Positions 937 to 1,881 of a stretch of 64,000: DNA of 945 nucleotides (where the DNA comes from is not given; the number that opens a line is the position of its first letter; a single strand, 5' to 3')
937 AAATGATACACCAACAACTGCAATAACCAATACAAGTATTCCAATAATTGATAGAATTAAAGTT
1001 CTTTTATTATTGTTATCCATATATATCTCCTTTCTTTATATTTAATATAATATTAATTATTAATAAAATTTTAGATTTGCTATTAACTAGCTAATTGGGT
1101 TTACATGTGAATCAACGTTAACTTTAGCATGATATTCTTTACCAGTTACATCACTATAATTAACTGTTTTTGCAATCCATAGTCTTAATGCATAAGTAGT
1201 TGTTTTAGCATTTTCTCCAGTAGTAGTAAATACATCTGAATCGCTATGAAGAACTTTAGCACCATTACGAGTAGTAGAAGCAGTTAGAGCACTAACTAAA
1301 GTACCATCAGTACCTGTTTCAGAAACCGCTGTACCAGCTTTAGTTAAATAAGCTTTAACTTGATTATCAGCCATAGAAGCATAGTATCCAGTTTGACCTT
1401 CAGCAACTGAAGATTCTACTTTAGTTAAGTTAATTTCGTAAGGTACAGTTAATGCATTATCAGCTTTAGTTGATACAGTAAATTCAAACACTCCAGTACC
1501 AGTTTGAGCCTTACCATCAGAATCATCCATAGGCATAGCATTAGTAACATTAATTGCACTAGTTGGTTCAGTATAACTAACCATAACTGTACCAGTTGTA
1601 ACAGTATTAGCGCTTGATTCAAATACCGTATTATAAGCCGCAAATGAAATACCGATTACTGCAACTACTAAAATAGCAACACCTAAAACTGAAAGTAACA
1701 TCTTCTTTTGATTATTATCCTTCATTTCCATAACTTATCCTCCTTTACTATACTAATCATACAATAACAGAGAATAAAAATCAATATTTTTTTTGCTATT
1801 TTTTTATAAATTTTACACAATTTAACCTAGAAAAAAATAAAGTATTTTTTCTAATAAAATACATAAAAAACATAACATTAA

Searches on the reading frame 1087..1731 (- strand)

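Call 40: search_protein_families(library=pfam, proteins=[window:1087-1731:-], max_evalue=0.1)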
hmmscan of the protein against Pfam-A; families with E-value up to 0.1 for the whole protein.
window:1087-1731:- (214 aa): 1 family
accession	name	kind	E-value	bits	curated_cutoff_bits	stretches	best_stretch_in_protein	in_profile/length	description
PF09716.15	ETRAMP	-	0.038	14.4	29.1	1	1-33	44-76/81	Malarial early transcribed membrane protein (ETRAMP)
